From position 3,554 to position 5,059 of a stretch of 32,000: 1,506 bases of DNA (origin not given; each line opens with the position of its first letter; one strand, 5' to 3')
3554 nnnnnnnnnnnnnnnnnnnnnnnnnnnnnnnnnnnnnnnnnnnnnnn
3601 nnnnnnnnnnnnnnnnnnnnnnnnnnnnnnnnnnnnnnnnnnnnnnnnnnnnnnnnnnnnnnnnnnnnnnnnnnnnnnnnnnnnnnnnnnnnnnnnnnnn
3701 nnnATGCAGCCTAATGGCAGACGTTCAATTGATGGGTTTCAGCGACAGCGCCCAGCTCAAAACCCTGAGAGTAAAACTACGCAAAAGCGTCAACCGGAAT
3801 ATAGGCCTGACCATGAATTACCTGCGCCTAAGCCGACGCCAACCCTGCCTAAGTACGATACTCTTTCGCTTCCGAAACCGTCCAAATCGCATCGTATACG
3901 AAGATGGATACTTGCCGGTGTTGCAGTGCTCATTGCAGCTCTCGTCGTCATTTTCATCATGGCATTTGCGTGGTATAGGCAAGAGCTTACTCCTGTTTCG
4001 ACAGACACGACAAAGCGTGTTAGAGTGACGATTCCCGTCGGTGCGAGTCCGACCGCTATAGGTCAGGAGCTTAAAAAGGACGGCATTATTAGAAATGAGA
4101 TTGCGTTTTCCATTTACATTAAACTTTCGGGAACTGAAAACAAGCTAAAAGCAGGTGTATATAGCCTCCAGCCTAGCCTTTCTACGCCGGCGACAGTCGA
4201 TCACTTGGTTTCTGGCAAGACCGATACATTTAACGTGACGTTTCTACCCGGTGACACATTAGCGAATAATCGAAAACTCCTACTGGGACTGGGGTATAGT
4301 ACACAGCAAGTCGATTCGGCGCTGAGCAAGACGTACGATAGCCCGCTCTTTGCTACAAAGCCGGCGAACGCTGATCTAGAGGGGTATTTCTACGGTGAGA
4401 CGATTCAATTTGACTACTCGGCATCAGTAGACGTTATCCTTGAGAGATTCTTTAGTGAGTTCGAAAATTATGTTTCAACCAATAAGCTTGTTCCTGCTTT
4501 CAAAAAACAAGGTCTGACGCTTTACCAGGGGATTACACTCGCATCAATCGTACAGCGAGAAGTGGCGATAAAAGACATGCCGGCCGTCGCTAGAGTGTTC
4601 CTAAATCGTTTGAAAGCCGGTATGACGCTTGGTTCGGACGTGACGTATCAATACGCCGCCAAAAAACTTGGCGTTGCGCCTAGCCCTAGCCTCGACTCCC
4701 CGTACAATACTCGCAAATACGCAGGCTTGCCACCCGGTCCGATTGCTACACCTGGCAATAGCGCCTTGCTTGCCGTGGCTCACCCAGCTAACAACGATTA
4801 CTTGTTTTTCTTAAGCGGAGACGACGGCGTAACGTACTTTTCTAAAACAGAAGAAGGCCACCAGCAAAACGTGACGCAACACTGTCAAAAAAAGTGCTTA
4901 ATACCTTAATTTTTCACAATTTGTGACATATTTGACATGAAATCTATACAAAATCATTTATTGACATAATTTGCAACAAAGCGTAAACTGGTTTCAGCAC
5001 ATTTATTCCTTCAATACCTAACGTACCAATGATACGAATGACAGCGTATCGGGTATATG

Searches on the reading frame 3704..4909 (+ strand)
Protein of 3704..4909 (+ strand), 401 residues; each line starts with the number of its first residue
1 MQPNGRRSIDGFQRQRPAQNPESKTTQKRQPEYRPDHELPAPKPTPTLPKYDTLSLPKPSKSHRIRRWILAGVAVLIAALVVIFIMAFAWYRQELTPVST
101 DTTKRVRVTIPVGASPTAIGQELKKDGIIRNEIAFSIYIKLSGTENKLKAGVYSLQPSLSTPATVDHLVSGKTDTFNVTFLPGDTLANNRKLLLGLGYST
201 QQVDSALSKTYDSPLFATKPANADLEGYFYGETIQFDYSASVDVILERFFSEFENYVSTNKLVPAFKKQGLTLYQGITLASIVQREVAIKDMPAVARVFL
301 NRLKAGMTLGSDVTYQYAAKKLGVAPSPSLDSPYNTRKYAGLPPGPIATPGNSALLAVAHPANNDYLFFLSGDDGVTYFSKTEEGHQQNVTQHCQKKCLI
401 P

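Call 19: search_protein_families(library=pfam, proteins=[window:3704-4909:+], max_evalue=0.001)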
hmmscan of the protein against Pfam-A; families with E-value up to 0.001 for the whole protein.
window:3704-4909:+ (401 aa): 1 family
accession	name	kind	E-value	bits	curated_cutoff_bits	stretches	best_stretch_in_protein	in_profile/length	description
PF02618.21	YceG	-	1e-68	232.3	32.4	1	108-391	1-274/275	YceG-like family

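Call 24: find_related_loci(query=A2, collection=genome_contigs, flank=2000)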
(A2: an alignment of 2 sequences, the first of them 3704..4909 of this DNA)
Query A2 (401 aa) in genome_contigs; peptide patterns used: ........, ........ (x = any residue, [..] = any of these).
313 stretches matched a pattern; 286 encode a relative of the query (tblastn E <= 1e-3); the best 80 are kept; 80 distinct loci.
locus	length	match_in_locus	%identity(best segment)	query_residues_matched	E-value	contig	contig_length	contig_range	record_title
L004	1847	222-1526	60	1-401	2e-180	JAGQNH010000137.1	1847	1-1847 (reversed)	MAG: Candidatus Saccharibacteria bacterium isolate HKST-UBA63 2009_582350, whole genome shotgun sequence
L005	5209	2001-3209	61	1-400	2e-163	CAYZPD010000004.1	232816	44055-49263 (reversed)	MAG TPA_asm: uncultured Candidatus Saccharibacteria bacterium isolate SRP292972_co3_105 genome assembly, contig: NODE_77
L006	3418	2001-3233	59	1-401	2e-162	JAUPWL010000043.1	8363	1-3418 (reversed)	MAG: Patescibacteria group bacterium isolate erpe_2018_sw_45hr_WHONDRS-SW48-000100_F_bin.11 scaffold_757, whole genome s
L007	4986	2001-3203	61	6-400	1e-161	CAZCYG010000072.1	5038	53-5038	MAG TPA_asm: uncultured Candidatus Saccharibacteria bacterium isolate SRP173033_co1_367 genome assembly, contig: NODE_47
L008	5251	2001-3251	59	14-400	4e-158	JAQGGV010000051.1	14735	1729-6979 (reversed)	MAG: Candidatus Saccharibacteria bacterium isolate RYN_416 scaffold_291753, whole genome shotgun sequence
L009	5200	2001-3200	59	14-400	3e-153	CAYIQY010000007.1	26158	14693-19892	MAG TPA_asm: uncultured Candidatus Saccharibacteria bacterium isolate ERP119705_co25_180 genome assembly, contig: NODE_9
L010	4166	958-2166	59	1-400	1e-154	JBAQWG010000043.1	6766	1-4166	MAG: Candidatus Saccharimonadales bacterium isolate MFD12012_ilm_asm_bin23 k127_91355, whole genome shotgun sequence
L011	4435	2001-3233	58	1-401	3e-152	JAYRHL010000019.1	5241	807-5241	MAG: Candidatus Saccharimonadaceae bacterium isolate SZ_szas25bin.26 k141_698089, whole genome shotgun sequence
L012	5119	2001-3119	59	29-400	8e-146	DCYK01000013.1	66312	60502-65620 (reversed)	MAG TPA_asm: Candidatus Saccharibacteria bacterium UBA2112 UBA2112_contig_3009, whole genome shotgun sequence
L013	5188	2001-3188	56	3-400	2e-145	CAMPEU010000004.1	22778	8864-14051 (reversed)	MAG: uncultured Candidatus Saccharibacteria bacterium isolate ERR4918all_bin.1_MetaWRAP_v1.1_MAG genome assembly, contig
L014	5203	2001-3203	55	1-400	3e-141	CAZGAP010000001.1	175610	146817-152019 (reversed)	MAG TPA_asm: uncultured Candidatus Saccharibacteria bacterium isolate SRP090828_co2_17 genome assembly, contig: NODE_22_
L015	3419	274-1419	59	21-400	1e-141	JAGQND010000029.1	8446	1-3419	MAG: Candidatus Saccharibacteria bacterium isolate HKST-UBA59 NODE_29_length_8446_cov_3.693631, whole genome shotgun seq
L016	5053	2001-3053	60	52-400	8e-140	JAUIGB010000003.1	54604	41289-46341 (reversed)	MAG: bacterium isolate Co_bin.129 NODE_4347_length_54604_cov_1.187877, whole genome shotgun sequence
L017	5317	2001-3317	52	1-401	3e-139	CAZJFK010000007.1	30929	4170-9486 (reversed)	MAG TPA_asm: uncultured Candidatus Saccharibacteria bacterium isolate SRP344714_co1_354 genome assembly, contig: NODE_29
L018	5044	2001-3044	59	55-400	2e-137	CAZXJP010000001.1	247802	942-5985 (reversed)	MAG TPA_asm: uncultured Candidatus Saccharibacteria bacterium isolate SRP334346_co1_113 genome assembly, contig: NODE_57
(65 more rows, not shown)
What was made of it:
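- Taxon: the best GTDB matches of YceG are overwhelmingly named Saccharibacteria or Patescibacteria, and the top matches all are (call 24).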
